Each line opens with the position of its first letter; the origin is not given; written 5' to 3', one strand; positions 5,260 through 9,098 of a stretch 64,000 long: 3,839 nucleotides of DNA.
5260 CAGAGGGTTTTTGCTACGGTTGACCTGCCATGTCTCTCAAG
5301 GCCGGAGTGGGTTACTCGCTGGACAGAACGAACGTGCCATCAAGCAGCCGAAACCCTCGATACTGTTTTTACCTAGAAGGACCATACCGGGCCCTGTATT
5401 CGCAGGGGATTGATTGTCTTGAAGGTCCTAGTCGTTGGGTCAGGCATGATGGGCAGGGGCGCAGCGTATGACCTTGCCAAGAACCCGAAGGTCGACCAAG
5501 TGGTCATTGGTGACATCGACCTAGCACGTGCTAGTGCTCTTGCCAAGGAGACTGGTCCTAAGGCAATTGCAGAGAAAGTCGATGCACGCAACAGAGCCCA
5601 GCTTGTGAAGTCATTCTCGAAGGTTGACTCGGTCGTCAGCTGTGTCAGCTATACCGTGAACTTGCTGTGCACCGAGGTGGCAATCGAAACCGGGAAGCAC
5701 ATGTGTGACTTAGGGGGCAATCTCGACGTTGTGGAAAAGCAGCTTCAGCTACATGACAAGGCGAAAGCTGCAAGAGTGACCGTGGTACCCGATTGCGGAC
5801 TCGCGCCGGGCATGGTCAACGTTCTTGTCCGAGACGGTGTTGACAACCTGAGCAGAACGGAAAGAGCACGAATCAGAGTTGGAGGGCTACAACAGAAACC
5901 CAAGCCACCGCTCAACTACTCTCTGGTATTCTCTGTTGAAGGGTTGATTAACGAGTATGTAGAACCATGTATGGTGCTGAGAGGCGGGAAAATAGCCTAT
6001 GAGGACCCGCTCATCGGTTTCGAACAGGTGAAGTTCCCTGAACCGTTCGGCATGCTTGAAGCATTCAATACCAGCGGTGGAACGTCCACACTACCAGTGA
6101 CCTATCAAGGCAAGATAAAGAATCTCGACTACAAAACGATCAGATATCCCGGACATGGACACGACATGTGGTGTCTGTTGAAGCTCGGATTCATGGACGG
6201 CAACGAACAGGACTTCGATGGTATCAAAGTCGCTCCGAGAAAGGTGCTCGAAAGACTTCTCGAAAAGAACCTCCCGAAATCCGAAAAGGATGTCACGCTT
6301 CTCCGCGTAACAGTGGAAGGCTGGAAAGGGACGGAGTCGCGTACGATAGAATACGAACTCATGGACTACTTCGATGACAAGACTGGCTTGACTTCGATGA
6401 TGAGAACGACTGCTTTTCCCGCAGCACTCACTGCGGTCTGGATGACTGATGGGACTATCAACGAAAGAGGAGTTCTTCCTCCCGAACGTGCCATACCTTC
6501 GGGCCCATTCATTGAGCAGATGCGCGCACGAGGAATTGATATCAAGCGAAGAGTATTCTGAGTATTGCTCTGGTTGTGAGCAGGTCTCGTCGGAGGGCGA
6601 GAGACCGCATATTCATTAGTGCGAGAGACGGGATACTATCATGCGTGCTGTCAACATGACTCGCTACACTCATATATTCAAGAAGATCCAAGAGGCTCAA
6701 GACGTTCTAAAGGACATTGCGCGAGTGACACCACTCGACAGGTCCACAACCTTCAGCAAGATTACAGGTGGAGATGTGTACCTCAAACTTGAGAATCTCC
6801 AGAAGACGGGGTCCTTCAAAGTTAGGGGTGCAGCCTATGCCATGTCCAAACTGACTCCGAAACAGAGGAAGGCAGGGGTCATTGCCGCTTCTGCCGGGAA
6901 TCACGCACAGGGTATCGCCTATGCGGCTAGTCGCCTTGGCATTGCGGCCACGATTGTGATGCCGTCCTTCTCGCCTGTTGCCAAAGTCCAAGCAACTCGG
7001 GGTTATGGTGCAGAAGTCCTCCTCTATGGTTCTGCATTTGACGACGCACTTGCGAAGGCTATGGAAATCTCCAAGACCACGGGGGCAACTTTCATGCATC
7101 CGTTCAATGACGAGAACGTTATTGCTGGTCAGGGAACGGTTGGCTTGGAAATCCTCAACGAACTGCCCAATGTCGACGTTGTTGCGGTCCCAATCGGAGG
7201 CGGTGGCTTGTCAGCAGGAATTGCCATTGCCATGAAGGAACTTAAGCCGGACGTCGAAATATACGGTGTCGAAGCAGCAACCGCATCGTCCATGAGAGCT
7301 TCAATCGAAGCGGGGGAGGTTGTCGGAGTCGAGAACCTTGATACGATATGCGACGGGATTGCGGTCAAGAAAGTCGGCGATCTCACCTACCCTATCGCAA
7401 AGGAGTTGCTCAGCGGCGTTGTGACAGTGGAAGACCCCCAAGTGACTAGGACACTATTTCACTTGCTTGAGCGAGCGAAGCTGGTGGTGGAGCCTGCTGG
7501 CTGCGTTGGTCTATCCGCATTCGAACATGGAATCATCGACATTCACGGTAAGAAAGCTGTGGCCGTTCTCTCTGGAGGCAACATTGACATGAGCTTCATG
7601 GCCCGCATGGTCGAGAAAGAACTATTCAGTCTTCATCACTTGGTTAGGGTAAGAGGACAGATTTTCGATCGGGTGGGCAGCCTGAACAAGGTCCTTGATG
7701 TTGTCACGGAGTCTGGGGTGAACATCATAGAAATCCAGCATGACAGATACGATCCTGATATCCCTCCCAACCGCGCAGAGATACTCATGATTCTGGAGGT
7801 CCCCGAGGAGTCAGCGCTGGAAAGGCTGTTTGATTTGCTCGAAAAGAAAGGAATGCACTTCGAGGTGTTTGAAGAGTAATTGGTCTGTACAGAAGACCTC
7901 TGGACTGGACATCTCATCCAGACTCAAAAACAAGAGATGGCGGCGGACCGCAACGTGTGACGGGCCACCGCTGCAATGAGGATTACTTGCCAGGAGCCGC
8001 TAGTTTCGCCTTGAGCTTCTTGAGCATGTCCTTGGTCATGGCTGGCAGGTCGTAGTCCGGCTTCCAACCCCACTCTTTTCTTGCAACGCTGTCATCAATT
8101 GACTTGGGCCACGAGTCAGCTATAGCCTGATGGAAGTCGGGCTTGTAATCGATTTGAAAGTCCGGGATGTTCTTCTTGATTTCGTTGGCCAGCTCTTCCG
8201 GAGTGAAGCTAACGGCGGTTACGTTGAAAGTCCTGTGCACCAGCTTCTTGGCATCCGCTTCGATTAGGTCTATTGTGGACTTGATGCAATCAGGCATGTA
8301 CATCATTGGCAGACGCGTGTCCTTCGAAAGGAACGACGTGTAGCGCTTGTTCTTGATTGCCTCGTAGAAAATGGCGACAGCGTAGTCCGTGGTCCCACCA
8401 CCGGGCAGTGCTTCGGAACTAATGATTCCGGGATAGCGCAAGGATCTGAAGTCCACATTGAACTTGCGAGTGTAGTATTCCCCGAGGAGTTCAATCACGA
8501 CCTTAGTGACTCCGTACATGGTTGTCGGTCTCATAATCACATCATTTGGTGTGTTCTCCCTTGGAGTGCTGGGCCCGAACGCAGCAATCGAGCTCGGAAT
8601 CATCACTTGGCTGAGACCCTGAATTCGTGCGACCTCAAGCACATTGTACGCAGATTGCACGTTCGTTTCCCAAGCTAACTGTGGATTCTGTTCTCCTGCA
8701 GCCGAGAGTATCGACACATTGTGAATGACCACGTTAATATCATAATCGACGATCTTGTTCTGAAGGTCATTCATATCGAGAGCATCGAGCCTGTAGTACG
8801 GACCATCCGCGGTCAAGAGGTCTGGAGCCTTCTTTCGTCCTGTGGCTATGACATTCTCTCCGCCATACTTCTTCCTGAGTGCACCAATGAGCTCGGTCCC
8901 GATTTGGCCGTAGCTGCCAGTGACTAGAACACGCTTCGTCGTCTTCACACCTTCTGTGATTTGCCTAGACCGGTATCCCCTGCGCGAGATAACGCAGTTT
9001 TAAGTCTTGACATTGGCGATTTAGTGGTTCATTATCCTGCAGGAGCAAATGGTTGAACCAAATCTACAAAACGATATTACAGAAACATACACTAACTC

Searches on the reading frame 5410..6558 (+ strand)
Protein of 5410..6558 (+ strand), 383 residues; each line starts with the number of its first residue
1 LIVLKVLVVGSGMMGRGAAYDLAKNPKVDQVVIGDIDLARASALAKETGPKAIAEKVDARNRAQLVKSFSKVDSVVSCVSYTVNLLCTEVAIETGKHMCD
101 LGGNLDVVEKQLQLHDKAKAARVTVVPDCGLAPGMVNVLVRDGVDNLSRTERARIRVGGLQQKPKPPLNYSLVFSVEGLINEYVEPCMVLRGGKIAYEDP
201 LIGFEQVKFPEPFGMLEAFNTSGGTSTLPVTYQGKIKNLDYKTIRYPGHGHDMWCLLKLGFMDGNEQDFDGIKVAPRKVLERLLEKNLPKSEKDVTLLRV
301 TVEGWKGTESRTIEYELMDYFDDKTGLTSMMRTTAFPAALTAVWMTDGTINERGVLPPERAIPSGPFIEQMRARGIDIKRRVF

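Call 54: search_protein_families(library=pfam, proteins=[window:5410-6558:+], max_evalue=0.00001)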
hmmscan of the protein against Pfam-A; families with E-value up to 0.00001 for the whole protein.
window:5410-6558:+ (383 aa): 3 families
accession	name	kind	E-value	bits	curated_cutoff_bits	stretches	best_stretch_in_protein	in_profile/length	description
PF16653.10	Sacchrp_dh_C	-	2.3e-40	139.8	31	1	130-376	1-265/265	Saccharopine dehydrogenase C-terminal domain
PF03435.24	Sacchrp_dh_NADP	-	4.2e-22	79.3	25.1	1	6-126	1-129/129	Saccharopine dehydrogenase NADP binding domain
PF01488.26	Shikimate_DH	-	4.2e-06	27.3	24.3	0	5-86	14-90/138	Shikimate / quinate 5-dehydrogenase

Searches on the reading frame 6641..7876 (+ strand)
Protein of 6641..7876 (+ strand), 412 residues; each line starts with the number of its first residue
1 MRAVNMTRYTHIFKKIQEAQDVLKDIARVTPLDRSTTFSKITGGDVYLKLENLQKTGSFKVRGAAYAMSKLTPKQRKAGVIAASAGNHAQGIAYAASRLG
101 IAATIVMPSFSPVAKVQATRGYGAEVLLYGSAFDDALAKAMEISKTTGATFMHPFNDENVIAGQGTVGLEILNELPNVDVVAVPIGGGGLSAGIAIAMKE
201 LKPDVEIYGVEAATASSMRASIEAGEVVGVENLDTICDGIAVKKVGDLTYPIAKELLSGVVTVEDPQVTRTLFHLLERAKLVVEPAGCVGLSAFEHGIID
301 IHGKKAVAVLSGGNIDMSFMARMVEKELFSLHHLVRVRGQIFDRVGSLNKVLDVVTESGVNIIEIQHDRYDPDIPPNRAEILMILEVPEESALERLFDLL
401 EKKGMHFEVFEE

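Call 54: search_protein_families(library=pfam, proteins=[window:6641-7876:+], max_evalue=0.00001)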
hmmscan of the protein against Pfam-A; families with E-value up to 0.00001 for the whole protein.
window:6641-7876:+ (412 aa): 1 family
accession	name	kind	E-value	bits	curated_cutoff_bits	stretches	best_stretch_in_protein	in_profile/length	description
PF00291.31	PALP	-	2e-79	267.5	35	1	27-312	5-295/295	Pyridoxal-phosphate dependent enzyme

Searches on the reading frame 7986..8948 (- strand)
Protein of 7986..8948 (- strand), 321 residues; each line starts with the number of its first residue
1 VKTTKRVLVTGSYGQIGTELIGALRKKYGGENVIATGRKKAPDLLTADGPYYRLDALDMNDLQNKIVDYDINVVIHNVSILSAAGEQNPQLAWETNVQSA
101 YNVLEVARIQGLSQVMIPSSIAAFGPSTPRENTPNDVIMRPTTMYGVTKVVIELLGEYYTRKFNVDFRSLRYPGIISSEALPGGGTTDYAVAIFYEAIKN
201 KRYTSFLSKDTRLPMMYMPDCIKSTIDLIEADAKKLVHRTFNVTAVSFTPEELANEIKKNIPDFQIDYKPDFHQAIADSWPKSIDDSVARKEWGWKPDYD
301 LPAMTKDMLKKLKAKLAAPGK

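Call 54: search_protein_families(library=pfam, proteins=[window:7986-8948:-], max_evalue=0.00001)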
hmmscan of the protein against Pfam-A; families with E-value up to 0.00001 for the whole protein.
window:7986-8948:- (321 aa): 5 families
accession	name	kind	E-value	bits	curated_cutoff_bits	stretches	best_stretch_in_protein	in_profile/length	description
PF01370.27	Epimerase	-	1.7e-24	87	20.9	1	7-243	1-239/240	NAD dependent epimerase/dehydratase family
PF16363.11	GDP_Man_Dehyd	-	3.8e-12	46.7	27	1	8-308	1-332/332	GDP-mannose 4,6 dehydratase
PF04321.23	RmlD_sub_bind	-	3.1e-10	40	27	1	6-153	2-133/287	RmlD substrate binding domain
PF02719.21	Polysacc_synt_2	-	6.6e-06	26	20.2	0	7-178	1-174/293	Polysaccharide biosynthesis protein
PF01073.25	3Beta_HSD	-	7.8e-06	25.5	22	0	8-128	1-124/280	3-beta hydroxysteroid dehydrogenase/isomerase family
